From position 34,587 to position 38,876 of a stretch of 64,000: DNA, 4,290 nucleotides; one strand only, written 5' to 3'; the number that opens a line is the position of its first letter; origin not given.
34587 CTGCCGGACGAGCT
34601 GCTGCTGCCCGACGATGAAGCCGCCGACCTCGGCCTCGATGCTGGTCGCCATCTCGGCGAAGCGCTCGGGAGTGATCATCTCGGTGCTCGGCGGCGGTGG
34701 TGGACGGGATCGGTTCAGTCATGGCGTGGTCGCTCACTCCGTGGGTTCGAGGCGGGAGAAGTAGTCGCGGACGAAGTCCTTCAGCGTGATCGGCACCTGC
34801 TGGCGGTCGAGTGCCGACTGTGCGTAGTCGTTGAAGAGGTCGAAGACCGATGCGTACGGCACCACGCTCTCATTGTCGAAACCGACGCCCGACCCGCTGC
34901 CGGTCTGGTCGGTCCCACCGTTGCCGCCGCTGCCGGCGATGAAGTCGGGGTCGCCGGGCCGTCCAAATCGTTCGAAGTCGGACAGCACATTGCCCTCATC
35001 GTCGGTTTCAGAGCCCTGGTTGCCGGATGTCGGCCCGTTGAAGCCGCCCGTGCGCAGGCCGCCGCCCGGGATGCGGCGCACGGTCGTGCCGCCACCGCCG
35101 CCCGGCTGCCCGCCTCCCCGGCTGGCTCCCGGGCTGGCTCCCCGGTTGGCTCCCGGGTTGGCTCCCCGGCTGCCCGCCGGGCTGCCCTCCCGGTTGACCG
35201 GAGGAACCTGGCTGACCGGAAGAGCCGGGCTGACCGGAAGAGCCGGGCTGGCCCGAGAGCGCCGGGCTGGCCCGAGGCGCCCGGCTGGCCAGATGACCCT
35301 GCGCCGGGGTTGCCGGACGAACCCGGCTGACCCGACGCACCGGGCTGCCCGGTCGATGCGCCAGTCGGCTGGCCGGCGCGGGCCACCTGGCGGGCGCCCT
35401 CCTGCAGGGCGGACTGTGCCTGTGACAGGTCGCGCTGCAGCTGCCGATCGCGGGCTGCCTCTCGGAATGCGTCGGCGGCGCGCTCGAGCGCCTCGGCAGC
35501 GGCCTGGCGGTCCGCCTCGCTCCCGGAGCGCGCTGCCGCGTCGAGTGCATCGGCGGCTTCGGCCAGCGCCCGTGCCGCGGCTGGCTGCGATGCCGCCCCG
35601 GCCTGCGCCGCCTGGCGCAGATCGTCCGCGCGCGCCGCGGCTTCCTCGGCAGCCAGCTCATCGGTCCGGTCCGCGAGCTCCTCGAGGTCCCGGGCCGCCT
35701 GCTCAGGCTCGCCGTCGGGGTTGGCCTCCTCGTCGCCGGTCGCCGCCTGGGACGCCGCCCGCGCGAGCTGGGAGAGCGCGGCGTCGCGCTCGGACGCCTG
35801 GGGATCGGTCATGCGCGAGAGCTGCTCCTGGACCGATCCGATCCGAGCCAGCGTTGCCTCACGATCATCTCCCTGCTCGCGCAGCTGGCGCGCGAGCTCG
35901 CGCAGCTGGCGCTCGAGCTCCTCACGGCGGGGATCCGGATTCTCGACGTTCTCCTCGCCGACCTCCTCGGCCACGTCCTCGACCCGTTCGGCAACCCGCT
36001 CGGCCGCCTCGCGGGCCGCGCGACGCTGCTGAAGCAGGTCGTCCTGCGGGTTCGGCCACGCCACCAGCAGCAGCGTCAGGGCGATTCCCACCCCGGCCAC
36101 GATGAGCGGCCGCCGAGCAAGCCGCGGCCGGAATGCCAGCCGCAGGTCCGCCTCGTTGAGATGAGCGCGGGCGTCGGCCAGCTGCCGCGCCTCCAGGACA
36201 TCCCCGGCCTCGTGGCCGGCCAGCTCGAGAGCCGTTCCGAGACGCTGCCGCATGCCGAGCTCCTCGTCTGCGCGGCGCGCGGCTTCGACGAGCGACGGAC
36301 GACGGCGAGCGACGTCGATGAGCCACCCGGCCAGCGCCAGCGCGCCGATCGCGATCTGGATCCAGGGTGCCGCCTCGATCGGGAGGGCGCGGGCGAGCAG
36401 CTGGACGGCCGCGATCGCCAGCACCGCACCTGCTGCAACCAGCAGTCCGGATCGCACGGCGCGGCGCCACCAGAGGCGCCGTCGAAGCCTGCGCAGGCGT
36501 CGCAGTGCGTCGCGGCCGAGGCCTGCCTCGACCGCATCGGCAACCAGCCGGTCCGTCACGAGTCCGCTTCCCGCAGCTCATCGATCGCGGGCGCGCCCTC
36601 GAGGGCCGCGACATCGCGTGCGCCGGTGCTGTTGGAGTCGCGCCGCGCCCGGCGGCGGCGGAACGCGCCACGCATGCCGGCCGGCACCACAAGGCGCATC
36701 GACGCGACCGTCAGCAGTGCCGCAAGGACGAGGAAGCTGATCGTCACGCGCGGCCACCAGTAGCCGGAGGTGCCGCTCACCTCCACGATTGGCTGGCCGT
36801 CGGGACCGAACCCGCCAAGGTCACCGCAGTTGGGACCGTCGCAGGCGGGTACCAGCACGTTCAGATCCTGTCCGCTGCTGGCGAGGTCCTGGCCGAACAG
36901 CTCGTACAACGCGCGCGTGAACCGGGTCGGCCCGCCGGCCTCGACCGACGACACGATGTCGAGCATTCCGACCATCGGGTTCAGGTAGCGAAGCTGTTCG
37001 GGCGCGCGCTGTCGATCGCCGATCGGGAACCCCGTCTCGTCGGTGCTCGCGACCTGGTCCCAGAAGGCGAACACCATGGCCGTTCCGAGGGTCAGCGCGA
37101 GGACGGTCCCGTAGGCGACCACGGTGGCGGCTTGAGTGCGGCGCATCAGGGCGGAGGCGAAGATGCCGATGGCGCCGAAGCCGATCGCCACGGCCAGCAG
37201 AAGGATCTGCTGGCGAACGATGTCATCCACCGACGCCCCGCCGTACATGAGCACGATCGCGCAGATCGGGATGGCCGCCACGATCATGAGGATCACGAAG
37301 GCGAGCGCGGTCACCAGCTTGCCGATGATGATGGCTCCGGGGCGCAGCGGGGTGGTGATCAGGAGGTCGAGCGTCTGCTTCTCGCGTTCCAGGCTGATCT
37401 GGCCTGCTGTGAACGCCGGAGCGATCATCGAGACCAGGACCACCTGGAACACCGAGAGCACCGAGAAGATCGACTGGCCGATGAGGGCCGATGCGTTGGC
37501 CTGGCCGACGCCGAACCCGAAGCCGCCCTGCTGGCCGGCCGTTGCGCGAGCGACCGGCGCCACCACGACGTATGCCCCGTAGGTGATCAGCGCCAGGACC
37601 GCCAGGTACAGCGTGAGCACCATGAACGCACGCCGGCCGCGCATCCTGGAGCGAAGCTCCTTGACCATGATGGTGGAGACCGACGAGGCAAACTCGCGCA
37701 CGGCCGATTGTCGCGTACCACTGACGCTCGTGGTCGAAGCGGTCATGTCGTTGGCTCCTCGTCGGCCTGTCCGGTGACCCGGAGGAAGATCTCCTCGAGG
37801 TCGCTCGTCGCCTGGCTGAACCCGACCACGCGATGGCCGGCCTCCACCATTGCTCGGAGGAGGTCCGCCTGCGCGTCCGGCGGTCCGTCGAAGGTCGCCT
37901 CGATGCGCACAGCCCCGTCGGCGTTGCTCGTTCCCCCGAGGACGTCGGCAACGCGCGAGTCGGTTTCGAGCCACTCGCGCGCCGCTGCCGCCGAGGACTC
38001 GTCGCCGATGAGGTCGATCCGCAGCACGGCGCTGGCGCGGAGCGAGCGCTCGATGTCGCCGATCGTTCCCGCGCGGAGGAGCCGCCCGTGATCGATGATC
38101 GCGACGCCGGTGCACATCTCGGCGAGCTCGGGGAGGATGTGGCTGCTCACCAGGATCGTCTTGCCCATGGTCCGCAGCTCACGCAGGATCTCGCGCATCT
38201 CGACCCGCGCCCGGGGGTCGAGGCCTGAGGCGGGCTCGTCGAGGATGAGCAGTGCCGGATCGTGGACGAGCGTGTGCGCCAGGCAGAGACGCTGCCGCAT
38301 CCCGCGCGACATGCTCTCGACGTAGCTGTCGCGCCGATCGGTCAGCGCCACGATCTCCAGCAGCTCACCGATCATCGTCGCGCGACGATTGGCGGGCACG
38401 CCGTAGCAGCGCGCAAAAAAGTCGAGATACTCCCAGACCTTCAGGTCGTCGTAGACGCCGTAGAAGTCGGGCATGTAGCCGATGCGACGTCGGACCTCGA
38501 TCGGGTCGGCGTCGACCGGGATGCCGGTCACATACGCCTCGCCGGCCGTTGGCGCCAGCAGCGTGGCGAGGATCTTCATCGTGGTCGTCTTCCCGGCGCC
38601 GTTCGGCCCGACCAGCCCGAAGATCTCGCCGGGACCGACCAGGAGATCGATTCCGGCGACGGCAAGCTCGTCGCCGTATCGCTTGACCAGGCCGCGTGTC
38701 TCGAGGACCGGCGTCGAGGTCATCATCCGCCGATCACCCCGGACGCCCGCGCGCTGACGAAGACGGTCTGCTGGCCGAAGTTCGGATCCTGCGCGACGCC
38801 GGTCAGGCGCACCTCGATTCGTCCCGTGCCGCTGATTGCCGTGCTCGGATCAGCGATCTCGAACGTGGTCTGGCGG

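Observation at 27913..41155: Eight-gene, translationally coupled MoxR-DUF58-VWA (Bat-like) cluster extended by an ABC-2 exporter and giant membrane proteins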

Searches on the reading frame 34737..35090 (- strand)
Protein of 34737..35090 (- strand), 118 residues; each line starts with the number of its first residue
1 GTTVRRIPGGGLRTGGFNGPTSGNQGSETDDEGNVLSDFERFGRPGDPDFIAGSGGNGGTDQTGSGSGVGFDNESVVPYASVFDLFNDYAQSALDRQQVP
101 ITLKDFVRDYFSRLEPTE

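Call 98: predict_structure(alignment_id=A6)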
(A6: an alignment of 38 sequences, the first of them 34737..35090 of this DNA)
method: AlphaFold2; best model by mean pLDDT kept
length: 118 residues; sequences in the alignment: 38
mean_pLDDT: 47.4   pTM: 0.19
mean pLDDT of the five models: 47.4, 46.6, 45.8, 44.6, 44.0
residues with pLDDT >= 90: 0; 70-90: 0; 50-70: 39; < 50: 79
segments of 3 or more residues with pLDDT < 50: 1-3, 5-76
pLDDT, mean of each block of 10 residues (from residue 1): 44 44 44 42 43 39 35 46 58 55 63 55
secondary structure, 60 per line:
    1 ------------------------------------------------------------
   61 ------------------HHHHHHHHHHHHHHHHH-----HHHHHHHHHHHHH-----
elements in order: H79-95 H101-113

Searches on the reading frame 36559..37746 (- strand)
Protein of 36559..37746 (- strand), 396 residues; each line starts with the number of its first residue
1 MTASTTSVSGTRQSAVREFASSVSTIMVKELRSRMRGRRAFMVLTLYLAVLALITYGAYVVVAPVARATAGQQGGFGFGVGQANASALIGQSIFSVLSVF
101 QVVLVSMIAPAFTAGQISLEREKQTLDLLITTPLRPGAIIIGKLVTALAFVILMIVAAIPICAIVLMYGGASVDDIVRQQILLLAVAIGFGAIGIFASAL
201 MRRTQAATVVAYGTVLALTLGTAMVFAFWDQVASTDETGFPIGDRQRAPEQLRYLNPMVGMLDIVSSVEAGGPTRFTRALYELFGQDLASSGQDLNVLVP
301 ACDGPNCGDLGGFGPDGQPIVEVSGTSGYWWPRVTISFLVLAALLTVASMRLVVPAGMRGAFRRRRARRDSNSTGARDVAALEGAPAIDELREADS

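Call 6: search_protein_families(library=pfam, max_evalue=0.01, proteins=[window:36559-37746:-])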
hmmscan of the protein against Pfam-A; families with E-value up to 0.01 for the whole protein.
window:36559-37746:- (396 aa): 4 families
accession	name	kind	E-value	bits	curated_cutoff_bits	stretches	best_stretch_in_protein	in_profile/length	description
PF12679.13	ABC2_membrane_2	-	4.5e-21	75.8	27.2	1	25-326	2-252/283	ABC-2 family transporter protein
PF12698.13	ABC2_membrane_3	-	5.8e-06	26.1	31.6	1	92-227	159-289/347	ABC-2 family transporter protein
PF01061.29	ABC2_membrane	-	4e-05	23.7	26.9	1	24-220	4-175/211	ABC-2 type transporter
PF12730.13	ABC2_membrane_4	-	8e-05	23.1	27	1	97-220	52-171/179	ABC-2 family transporter protein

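Call 31: search_protein_families(library=ncbifam, max_evalue=0.1, proteins=[window:36559-37746:-])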
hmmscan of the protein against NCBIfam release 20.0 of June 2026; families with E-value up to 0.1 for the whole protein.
window:36559-37746:- (396 aa): 3 families
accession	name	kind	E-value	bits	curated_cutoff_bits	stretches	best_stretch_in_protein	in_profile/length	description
TIGR03518.1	ABC_perm_GldF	equivalog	1.6e-08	34.8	288.5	1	104-223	60-183/240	gliding motility-associated ABC transporter permease subunit GldF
NF041647.1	ABC_perm_CPBP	equivalog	0.073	11.8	435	0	110-191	208-290/636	ABC transporter permease subunit/CPBP intramembrane protease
NF050021.1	lario_lasso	subfamily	0.087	12.7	40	0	204-220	2-18/36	lariocidin family lasso peptide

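Call 96: search_solved_structures(query=window:36559-37746:-, max_evalue=1)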
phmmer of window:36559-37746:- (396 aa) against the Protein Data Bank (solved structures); distinct sequences matched with E-value up to 1: 0.

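Call 100: search_protein_families(library=padloc, max_evalue=0.001, proteins=[window:36559-37746:-])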
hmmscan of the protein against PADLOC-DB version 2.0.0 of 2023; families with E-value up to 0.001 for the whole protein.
window:36559-37746:- (396 aa): 0 families

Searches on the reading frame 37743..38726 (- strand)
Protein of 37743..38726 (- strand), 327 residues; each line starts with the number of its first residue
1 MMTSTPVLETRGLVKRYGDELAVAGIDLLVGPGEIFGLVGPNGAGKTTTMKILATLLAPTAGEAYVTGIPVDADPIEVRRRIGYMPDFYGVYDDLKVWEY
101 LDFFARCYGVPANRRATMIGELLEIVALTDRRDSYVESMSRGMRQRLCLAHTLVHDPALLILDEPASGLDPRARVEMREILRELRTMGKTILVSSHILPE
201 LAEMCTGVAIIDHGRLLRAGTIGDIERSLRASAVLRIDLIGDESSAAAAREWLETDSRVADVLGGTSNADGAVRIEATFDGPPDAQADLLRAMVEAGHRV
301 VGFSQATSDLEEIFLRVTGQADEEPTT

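Call 6: search_protein_families(library=pfam, max_evalue=0.01, proteins=[window:37746-38726:-])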
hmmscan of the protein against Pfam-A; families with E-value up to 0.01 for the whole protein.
window:37746-38726:- (327 aa): 5 families
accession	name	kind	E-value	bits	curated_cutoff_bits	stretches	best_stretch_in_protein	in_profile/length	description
PF00005.33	ABC_tran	-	3.1e-27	96.3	25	1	25-166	3-136/137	ABC transporter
PF13304.12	AAA_21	-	9.2e-15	55.9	27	2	135-201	234-302/304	AAA domain, putative AbiEii toxin, Type IV TA system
PF13732.12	DrrA1-3_C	-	0.00042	21.4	27.4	1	220-318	1-81/81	ATP-binding protein DrrA1-3-like, C-terminal domain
PF02463.25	SMC_N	-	0.0014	18.5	40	0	138-195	136-197/220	RecF/RecN/SMC N terminal domain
PF13401.12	AAA_22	-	0.0015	19.3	27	0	38-189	10-109/130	AAA domain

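Call 31: search_protein_families(library=ncbifam, max_evalue=0.1, proteins=[window:37746-38726:-])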
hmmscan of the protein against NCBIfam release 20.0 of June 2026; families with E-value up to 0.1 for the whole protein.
window:37746-38726:- (327 aa): 204 families (the best 25 are shown)
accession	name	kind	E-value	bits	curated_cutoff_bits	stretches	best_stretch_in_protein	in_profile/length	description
TIGR01188.1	drrA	subfamily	2.2e-73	247.2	312.45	1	15-319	1-302/302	daunorubicin resistance ABC transporter, ATP-binding protein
TIGR03522.1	GldA_ABC_ATP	equivalog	1.4e-63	215.2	402.6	1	10-318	5-301/301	gliding motility-associated ABC transporter ATP-binding subunit GldA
NF033858.1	ABC2_perm_RbbA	equivalog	2e-60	204.7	1050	1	5-231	264-490/909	ribosome-associated ATPase/putative transporter RbbA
NF010060.0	PRK13537.1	equivalog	1.3e-58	198.4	521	1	3-266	11-270/314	nodulation factor ABC transporter ATP-binding protein NodI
NF010059.0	PRK13536.1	equivalog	5.1e-49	166.9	549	1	7-221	43-257/342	nodulation factor ABC transporter ATP-binding protein NodI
TIGR01288.1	nodI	equivalog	6.7e-46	156.7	424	1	9-222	6-219/303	nodulation factor ABC transporter ATP-binding protein NodI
TIGR03740.1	galliderm_ABC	subfamily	4.3e-45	154.1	309.75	1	8-218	1-204/223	lantibiotic protection ABC transporter ATP-binding subunit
TIGR03864.1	PQQ_ABC_ATP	hypoth_equivalog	2.3e-43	148.4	302.25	1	8-232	2-226/236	ABC transporter, ATP-binding subunit, PQQ-dependent alcohol dehydrogenase system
TIGR04406.1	LPS_export_lptB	equivalog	1.2e-37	129.5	240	1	8-227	2-224/239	LPS export ABC transporter ATP-binding protein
TIGR01186.1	proV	subfamily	2.2e-37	129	326.6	1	16-226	2-218/363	betaine/proline/choline family ABC transporter ATP-binding protein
TIGR00968.1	3a0106s01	subfamily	7.8e-35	120.5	342.75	1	13-233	6-226/237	sulfate ABC transporter ATP-binding protein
TIGR03265.1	PhnT2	equivalog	3.1e-34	118.7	457.7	1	6-242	3-237/353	putative 2-aminoethylphosphonate ABC transporter ATP-binding protein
NF008513.0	PRK11432.1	equivalog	4.2e-32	111.4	496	1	7-228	6-227/351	ferric ABC transporter ATP-binding protein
NF040933.2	ABC_arch_GlcV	equivalog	4.9e-32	111.2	450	1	21-230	20-234/357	glucose ABC transporter ATP-binding protein GlcV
TIGR02314.1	ABC_MetN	equivalog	8.3e-32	110.5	499.7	1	22-225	20-228/343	methionine ABC transporter ATP-binding protein MetN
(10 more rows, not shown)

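Call 47: find_encoding_contigs(protein=window:37743-38726:-, flank=10000, max_places=3)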
Protein window:37743-38726:- (327 aa): no gene with exactly this product is on record in the collection.

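Call 97: search_solved_structures(query=window:37746-38726:-, max_evalue=1e-30)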
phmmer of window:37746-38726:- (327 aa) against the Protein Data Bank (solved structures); distinct sequences matched with E-value up to 1e-30: 31.
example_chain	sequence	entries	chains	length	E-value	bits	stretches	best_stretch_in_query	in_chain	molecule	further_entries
7w01_A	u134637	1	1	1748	7e-68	232.4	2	19-226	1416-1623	Phospholipid-transporting ATPase ABCA3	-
7w02_A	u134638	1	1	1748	4.6e-67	229.7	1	19-226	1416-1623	Phospholipid-transporting ATPase ABCA3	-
7tby_A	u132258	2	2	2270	7.3e-63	215.9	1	11-255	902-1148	ATP-binding cassette, sub-family A (ABC1), member 1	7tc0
7tbz_A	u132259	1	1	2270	7.3e-63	215.9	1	11-255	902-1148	ATP-binding cassette, sub-family A (ABC1), member 1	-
7tdt_A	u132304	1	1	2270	7.3e-63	215.9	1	11-255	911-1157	Phospholipid-transporting ATPase ABCA1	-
5xjy_A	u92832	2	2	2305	7.6e-63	215.8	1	11-255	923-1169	ATP-binding cassette sub-family A member 1 | Phospholipid-transporting ATPase ABCA1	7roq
7tbw_A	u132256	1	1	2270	5e-62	213.1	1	11-255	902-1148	ATP-binding cassette, sub-family A (ABC1), member 1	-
7lkp_A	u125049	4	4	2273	8.1e-61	209.1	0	5-226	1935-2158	Retinal-specific phospholipid-transporting ATPase ABCA4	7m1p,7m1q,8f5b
7e7i_A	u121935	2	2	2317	8.7e-61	209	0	5-226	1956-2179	Retinal-specific phospholipid-transporting ATPase ABCA4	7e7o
7lkz_A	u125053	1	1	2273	4.9e-60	206.6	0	5-226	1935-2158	Retinal-specific phospholipid-transporting ATPase ABCA4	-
7e7q_A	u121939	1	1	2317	5.2e-60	206.5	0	5-226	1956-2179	Retinal-specific phospholipid-transporting ATPase ABCA4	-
8edw_A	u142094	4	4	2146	5.5e-60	206.4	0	6-318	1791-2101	Phospholipid-transporting ATPase ABCA7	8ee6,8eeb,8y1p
8eop_A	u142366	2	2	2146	2.8e-59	204.1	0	6-318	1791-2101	Phospholipid-transporting ATPase ABCA7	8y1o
4yer_A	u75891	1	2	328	4.2e-48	167.4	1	8-230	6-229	ABC transporter ATP-binding protein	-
1vpl_A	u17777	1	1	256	7.4e-46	160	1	11-233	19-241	ABC transporter, ATP-binding protein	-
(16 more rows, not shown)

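Call 100: search_protein_families(library=padloc, max_evalue=0.001, proteins=[window:37746-38726:-])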
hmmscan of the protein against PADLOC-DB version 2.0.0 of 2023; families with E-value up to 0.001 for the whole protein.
window:37746-38726:- (327 aa): 9 families
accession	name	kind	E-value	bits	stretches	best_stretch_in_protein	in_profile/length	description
PDLC04135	mad3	-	3.1e-23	80.9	2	129-210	254-336/374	mads_3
PDLC02980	AriA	-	1e-12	46.7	2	136-200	235-301/304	-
PDLC04140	mad8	-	1.6e-12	45.6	1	17-202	11-238/314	mads_8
PDLC04213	HEC-02A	-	4.3e-07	27.8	1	145-196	221-271/337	-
PDLC04175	HEC-01A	-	1.6e-05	22.1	0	137-195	247-306/363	-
PDLC04214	HEC-02A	-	2e-05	22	0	152-196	233-277/338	-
PDLC04176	HEC-01A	-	5.6e-05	20.7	0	140-196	257-316/371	-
PDLC02914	ATPase-Toprim_I-B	-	0.00021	18.6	0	155-199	201-246/443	-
PDLC04164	AriA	-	0.00045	17.8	0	125-192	158-228/253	-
